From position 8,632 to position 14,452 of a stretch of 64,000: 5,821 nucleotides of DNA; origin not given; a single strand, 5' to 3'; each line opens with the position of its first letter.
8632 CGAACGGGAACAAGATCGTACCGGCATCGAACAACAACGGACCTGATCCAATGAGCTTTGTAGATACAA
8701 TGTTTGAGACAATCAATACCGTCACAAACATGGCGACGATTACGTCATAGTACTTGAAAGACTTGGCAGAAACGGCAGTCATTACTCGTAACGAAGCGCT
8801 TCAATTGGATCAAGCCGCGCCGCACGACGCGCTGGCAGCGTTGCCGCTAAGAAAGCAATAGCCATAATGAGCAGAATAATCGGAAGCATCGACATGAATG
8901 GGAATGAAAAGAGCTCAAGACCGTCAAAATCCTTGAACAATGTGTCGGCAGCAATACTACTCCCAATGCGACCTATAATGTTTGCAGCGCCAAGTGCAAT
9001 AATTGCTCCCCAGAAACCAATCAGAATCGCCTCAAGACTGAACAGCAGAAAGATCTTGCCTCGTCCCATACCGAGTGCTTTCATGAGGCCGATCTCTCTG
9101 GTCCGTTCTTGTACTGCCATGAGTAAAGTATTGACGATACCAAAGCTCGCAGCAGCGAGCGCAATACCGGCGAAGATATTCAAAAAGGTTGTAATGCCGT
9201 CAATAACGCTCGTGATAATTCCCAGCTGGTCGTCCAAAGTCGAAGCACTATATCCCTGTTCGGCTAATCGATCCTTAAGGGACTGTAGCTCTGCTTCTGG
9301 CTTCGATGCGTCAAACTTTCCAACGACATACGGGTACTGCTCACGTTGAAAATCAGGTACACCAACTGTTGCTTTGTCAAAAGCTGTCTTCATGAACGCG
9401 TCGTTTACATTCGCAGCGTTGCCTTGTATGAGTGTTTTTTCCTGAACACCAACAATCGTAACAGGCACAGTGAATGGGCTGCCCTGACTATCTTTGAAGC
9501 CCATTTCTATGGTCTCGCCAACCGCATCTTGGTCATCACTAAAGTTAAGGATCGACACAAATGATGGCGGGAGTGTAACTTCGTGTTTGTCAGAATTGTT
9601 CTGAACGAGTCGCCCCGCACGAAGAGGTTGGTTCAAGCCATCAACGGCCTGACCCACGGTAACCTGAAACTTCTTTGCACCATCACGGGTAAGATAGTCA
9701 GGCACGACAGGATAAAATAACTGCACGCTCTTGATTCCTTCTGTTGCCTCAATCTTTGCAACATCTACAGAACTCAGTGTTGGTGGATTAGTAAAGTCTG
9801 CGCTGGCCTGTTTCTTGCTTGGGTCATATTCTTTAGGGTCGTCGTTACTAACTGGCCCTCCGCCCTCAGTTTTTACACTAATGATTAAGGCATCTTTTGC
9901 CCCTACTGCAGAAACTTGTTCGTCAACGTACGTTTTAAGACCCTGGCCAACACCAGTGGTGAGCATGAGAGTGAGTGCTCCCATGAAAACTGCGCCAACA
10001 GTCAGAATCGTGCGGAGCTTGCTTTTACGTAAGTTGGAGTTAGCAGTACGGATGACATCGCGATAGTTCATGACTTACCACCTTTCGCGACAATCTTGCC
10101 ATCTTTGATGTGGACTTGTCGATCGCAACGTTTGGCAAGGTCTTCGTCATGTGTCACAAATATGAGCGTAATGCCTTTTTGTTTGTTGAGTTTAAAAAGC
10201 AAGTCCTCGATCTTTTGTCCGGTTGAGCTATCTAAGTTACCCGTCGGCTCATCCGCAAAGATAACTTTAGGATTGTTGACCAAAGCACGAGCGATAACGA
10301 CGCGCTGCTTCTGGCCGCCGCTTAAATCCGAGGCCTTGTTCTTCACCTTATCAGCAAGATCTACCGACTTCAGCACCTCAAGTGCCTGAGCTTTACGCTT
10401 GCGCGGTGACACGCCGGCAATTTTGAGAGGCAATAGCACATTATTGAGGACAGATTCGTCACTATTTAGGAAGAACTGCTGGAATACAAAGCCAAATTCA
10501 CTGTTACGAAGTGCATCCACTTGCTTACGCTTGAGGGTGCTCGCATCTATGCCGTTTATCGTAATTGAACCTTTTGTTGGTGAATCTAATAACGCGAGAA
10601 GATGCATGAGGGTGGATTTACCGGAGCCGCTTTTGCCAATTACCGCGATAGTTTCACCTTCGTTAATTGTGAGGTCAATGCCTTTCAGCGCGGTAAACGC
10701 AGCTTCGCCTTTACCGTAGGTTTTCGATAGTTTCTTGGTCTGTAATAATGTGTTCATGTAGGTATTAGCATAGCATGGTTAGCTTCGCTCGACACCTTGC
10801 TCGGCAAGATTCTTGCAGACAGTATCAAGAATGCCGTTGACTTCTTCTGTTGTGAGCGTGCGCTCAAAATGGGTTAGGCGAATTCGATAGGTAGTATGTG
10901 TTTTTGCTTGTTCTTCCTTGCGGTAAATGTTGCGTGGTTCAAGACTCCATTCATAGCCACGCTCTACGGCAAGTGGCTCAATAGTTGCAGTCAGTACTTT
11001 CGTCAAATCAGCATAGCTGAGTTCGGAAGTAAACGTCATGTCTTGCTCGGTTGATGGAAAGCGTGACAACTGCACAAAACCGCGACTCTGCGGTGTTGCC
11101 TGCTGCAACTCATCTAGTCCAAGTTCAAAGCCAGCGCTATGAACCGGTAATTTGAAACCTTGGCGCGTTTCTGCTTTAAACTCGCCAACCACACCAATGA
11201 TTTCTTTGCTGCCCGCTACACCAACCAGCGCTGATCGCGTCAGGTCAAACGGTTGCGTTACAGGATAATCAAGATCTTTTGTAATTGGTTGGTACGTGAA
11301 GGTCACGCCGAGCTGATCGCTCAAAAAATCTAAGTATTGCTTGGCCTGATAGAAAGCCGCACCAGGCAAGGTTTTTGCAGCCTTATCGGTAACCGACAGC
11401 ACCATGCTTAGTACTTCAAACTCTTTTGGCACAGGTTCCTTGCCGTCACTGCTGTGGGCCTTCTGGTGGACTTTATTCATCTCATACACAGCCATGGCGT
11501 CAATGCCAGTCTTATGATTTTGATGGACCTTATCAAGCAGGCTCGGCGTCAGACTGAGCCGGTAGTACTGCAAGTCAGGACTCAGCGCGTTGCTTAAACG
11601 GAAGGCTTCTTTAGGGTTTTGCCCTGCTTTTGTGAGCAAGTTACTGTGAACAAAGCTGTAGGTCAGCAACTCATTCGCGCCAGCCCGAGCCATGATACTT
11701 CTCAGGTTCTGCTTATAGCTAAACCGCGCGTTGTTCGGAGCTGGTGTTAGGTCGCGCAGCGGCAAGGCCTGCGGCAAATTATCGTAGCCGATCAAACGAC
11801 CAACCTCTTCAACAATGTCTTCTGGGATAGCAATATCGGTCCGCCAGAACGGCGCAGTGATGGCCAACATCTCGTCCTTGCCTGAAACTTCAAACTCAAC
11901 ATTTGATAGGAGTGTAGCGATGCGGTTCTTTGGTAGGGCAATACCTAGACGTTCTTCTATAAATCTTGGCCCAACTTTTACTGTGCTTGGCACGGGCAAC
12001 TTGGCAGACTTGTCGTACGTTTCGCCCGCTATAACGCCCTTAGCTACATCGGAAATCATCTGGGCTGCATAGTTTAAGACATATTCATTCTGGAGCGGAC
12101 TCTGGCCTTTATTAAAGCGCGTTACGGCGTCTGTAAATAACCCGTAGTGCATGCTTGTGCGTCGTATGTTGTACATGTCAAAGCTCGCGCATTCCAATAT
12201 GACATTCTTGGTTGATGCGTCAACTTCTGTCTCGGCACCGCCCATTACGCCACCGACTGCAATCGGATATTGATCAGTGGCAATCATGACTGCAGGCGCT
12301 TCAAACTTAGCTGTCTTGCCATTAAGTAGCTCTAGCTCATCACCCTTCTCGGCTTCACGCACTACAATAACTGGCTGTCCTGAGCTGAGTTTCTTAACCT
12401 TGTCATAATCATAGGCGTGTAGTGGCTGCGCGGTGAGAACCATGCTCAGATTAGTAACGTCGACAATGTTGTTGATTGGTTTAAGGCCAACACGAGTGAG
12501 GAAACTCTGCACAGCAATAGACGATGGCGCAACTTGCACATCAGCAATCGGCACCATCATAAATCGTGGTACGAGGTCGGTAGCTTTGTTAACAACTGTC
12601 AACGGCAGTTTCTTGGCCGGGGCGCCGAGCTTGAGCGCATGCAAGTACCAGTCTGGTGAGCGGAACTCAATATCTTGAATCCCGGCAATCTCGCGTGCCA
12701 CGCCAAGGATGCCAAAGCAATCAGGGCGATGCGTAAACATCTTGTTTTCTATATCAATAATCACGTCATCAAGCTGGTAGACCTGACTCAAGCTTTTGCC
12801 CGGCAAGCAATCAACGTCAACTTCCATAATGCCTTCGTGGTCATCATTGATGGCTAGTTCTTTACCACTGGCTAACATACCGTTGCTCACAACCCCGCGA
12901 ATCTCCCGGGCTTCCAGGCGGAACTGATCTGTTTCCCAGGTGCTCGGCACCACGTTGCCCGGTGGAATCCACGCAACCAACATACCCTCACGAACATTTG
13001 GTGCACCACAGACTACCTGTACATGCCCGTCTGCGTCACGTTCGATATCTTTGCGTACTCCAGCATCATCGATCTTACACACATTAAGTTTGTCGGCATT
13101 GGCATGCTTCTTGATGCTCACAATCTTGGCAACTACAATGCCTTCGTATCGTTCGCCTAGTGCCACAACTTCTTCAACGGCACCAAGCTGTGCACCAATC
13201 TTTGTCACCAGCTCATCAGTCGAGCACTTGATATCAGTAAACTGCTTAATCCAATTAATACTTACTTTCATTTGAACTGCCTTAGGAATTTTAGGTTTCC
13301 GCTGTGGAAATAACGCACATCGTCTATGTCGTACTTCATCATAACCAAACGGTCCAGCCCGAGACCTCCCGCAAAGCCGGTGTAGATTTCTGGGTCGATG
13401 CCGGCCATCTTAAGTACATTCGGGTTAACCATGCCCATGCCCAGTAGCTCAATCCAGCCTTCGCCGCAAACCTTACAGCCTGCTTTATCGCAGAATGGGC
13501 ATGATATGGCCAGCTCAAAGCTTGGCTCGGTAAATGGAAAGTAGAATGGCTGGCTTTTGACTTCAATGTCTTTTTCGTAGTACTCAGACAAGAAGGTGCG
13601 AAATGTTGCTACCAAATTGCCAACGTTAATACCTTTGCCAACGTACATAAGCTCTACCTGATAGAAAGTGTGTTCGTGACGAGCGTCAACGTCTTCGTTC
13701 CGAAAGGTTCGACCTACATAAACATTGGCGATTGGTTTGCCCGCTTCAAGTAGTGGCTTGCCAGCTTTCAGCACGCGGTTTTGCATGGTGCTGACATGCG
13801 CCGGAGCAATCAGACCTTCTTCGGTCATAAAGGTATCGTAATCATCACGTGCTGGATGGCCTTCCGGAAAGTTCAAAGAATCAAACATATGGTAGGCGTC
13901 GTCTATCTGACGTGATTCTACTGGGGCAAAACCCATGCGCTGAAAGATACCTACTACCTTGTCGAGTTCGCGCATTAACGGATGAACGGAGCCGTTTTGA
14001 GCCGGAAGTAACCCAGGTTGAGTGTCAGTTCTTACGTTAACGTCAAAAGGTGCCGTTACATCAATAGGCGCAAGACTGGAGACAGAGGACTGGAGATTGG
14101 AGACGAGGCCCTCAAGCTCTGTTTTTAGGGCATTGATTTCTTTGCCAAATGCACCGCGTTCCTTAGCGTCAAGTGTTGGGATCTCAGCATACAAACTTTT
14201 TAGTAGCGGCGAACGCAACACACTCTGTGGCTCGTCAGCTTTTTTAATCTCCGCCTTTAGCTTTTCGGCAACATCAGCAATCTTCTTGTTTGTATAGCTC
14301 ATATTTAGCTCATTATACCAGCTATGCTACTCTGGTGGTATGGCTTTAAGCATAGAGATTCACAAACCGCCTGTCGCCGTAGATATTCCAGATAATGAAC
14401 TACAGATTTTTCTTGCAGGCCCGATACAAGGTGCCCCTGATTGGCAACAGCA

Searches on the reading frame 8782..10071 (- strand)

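Call 103: search_protein_families(library=pfam, proteins=[window:8782-10071:-], max_evalue=0.00001)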
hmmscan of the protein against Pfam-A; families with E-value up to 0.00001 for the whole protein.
window:8782-10071:- (429 aa): 2 families
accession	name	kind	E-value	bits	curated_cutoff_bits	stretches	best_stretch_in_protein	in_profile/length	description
PF02687.27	FtsX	-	2.5e-19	69.9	25.5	1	298-422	1-120/120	FtsX-like permease C-terminal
PF12704.14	MacB_PCD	-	4.5e-10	40.6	27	1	21-228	1-172/207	MacB-like periplasmic core domain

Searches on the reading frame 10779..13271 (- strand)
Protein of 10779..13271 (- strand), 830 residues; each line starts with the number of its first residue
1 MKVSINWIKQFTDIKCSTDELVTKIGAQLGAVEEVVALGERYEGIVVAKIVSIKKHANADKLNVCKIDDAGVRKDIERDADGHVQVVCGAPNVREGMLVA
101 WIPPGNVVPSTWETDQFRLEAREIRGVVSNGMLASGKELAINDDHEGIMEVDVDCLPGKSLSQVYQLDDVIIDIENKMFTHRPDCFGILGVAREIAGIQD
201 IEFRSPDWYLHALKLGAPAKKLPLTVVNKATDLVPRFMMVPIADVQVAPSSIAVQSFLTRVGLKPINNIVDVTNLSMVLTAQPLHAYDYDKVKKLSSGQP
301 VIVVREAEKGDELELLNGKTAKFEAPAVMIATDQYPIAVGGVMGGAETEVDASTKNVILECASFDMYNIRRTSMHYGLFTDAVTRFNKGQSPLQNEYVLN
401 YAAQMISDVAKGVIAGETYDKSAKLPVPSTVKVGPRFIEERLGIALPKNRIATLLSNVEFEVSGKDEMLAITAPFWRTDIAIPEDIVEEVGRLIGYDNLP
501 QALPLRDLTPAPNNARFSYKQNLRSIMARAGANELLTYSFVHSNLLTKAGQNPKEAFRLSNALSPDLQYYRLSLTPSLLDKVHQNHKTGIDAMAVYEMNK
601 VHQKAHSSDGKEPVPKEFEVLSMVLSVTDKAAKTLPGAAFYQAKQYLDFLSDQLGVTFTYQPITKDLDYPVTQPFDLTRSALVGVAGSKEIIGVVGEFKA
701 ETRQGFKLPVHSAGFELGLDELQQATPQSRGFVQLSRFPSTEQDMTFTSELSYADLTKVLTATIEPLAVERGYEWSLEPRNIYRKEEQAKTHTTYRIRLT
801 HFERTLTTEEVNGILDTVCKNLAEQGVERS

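Call 103: search_protein_families(library=pfam, proteins=[window:10779-13271:-], max_evalue=0.00001)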
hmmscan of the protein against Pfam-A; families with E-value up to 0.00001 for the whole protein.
window:10779-13271:- (830 aa): 5 families
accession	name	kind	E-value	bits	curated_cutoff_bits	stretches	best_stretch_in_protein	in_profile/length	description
PF03483.22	B3_4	-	3.9e-48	163.8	29.3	1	234-410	2-173/174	B3/4 domain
PF17759.6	tRNA_synthFbeta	-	5.7e-30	104.8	22.4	1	499-718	1-213/214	Phenylalanyl tRNA synthetase beta chain CLM domain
PF03484.21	B5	-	1.8e-16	60.5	28.6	1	432-496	2-67/67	tRNA synthetase B5 domain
PF01588.26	tRNA_bind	-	2.6e-13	50.3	27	1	45-159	1-95/96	Putative tRNA binding domain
PF03147.19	FDX-ACB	-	1.2e-07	32.5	31.1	1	736-825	1-88/94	Ferredoxin-fold anticodon binding domain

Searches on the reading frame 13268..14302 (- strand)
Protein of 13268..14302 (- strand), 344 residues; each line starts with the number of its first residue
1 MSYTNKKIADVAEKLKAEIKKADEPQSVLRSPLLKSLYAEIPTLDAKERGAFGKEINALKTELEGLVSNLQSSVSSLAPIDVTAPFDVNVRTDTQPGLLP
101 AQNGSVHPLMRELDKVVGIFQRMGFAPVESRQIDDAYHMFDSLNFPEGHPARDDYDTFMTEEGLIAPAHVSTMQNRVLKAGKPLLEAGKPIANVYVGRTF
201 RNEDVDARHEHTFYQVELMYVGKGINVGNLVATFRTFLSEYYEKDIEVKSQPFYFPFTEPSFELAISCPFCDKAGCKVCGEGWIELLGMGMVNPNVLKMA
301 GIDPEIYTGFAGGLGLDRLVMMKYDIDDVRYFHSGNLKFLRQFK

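Call 103: search_protein_families(library=pfam, proteins=[window:13268-14302:-], max_evalue=0.00001)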
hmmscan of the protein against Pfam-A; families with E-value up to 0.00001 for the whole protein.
window:13268-14302:- (344 aa): 1 family
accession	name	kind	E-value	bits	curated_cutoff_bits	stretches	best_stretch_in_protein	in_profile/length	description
PF01409.25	tRNA-synt_2d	-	6.2e-71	239.2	19.8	1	101-343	11-246/246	tRNA synthetases class II core domain (F)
